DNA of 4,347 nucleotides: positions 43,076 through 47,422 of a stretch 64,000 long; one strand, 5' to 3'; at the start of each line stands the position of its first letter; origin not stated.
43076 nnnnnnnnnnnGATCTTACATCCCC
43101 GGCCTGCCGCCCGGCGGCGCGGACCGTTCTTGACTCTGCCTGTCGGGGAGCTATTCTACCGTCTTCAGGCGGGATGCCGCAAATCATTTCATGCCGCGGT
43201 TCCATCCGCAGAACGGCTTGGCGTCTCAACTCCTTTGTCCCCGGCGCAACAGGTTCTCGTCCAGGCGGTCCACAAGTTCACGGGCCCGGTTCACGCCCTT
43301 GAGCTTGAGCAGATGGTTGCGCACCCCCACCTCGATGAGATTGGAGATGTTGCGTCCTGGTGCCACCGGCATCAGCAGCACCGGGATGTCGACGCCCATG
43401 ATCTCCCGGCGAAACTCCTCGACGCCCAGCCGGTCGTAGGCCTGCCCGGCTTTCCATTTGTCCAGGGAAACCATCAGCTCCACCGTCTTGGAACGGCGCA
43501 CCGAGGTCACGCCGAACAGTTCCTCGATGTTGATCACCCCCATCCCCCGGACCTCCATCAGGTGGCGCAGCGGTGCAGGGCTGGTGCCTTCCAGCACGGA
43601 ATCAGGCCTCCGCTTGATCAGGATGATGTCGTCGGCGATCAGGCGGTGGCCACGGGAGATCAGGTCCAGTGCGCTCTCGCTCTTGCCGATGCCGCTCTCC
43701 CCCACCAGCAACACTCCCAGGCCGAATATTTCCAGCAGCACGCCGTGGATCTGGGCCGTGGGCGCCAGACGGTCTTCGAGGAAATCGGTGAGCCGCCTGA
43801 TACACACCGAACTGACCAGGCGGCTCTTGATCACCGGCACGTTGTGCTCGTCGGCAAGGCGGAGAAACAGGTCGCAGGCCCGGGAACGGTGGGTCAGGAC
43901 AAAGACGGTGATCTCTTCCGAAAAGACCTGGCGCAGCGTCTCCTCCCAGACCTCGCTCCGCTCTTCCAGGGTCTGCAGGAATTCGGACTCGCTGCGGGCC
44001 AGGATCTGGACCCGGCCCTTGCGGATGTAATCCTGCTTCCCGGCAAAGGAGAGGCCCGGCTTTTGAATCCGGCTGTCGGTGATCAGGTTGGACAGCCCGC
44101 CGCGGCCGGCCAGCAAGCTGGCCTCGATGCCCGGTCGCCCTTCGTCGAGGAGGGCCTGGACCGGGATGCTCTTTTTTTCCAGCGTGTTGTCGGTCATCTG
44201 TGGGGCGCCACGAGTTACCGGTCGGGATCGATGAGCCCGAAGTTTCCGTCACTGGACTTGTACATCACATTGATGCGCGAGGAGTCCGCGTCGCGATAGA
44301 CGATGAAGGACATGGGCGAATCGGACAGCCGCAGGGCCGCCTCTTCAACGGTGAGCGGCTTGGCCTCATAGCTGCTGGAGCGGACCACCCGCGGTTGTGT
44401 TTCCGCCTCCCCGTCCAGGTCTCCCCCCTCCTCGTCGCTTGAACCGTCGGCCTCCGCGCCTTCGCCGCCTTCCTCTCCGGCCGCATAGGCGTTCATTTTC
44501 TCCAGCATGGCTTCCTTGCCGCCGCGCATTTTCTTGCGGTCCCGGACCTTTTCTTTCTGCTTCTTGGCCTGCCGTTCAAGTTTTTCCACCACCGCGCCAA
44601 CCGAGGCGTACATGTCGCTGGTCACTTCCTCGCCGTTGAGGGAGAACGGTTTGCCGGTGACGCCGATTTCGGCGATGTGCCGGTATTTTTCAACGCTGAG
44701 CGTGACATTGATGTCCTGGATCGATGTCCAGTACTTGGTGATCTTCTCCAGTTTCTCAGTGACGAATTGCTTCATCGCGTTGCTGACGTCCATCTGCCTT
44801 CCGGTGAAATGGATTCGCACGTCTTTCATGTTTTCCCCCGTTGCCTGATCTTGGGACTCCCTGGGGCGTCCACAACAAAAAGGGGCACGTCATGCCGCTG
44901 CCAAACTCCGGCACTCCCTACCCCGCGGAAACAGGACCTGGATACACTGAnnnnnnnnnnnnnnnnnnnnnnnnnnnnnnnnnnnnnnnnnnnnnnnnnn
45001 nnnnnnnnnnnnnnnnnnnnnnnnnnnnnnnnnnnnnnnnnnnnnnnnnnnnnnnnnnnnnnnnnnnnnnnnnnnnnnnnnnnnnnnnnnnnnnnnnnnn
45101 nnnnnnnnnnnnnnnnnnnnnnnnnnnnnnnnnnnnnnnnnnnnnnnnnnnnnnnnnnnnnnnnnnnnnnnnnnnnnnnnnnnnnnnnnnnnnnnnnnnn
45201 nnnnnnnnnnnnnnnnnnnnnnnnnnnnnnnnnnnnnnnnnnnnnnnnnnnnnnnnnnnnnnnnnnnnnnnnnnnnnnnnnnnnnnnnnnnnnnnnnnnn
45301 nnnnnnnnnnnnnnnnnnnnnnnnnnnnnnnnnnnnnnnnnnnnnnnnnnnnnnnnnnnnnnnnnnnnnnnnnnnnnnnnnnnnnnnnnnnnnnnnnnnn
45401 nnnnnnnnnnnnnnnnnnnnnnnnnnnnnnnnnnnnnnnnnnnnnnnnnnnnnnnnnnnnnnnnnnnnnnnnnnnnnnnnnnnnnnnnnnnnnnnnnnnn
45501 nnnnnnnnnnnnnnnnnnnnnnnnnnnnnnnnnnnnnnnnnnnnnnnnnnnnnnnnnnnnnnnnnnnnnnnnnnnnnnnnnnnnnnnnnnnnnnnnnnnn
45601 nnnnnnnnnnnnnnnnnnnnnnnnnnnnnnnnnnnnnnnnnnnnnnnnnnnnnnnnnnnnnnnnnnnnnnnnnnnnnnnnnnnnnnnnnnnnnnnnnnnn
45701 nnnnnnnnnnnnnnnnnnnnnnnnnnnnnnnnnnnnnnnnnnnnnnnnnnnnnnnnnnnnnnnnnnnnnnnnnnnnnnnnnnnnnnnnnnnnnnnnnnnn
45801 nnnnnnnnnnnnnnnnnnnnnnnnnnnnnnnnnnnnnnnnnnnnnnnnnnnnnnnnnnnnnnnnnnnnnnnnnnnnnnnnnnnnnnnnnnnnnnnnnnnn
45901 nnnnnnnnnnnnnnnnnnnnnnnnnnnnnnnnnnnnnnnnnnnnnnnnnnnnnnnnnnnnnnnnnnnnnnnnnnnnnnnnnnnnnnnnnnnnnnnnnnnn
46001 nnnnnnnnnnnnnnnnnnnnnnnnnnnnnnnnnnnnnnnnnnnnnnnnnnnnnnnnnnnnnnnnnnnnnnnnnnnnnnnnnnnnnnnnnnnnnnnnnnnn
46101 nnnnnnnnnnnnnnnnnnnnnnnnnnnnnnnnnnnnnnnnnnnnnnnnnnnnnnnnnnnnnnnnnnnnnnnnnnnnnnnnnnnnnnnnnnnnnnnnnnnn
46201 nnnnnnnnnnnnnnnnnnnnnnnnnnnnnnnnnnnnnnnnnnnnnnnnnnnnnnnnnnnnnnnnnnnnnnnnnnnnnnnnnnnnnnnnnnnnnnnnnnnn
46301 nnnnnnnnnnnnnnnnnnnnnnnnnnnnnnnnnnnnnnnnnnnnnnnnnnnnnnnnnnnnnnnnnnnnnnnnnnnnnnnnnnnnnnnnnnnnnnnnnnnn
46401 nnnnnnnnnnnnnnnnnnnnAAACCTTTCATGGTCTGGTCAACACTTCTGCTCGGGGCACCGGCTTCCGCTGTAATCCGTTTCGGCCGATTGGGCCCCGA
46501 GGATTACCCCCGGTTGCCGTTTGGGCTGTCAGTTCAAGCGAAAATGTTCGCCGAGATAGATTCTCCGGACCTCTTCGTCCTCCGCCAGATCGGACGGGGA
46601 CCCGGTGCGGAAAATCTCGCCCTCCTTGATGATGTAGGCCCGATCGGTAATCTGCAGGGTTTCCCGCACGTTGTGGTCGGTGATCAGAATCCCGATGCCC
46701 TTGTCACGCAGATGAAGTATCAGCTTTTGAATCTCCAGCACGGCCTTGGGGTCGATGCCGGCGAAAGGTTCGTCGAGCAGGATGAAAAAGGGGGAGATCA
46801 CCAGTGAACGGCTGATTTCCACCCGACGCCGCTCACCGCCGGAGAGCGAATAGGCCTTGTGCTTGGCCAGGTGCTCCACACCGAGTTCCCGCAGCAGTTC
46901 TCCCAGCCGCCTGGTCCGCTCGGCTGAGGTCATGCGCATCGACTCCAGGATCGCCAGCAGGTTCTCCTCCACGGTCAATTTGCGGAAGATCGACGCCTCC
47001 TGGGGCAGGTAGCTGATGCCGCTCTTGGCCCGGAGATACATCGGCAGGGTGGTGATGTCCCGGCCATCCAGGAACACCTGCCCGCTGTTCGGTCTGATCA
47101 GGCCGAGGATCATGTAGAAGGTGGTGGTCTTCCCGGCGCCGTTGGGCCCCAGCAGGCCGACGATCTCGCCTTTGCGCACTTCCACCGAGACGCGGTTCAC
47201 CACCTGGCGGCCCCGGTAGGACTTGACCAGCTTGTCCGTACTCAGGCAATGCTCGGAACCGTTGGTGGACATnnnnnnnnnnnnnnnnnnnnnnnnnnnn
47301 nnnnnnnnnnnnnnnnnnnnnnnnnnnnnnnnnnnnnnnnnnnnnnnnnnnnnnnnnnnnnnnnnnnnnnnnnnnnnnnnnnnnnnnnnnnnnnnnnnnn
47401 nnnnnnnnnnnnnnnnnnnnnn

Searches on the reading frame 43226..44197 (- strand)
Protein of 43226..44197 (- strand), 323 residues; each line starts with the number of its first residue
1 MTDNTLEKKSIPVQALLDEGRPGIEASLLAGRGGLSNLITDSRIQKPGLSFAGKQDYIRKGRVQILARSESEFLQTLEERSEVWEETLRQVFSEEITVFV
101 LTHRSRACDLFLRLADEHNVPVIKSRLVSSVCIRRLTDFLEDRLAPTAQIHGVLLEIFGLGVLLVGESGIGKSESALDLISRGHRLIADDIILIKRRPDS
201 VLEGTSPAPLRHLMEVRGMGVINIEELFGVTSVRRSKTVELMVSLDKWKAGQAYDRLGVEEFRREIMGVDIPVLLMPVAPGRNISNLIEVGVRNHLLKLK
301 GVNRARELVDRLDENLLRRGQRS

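Call 42: search_protein_families(library=pfam, proteins=[window:43226-44197:-], max_evalue=0.001)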
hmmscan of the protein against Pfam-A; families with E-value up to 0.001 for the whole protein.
window:43226-44197:- (323 aa): 2 families
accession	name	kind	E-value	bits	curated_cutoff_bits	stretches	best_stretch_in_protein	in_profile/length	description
PF07475.17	Hpr_kinase_C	-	7.2e-64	214.9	33.3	1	143-311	2-170/171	HPr Serine kinase C-terminal domain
PF02603.21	Hpr_kinase_N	-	2.3e-22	79.7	24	1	26-140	12-125/125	HPr Serine kinase N terminus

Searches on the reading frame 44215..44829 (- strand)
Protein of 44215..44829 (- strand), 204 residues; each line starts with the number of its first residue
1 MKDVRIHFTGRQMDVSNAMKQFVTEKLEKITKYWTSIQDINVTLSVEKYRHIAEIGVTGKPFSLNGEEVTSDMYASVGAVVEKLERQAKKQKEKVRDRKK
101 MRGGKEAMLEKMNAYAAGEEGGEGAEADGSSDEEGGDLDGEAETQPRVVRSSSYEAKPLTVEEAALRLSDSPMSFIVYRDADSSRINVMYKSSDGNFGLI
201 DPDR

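Call 42: search_protein_families(library=pfam, proteins=[window:44215-44829:-], max_evalue=0.001)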
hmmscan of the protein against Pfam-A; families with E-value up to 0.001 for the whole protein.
window:44215-44829:- (204 aa): 2 families
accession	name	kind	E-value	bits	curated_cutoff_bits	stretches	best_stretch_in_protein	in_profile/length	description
PF02482.25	Ribosomal_S30AE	-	7.4e-22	78.3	23.7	1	6-96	1-88/88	Sigma 54 modulation protein / S30EA ribosomal protein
PF16321.10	Ribosom_S30AE_C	-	3.2e-16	59.2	25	1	144-199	2-57/57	Sigma 54 modulation/S30EA ribosomal protein C terminus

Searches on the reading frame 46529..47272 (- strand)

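Call 42: search_protein_families(library=pfam, proteins=[window:46529-47272:-], max_evalue=0.001)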
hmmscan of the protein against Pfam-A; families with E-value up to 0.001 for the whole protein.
window:46529-47272:- (247 aa): 2 families
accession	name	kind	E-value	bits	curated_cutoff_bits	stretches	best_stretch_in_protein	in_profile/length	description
PF00005.33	ABC_tran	-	4.1e-35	121.8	25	1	26-171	2-137/137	ABC transporter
PF13304.12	AAA_21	-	0.00011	22.9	27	0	37-60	1-26/304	AAA domain, putative AbiEii toxin, Type IV TA system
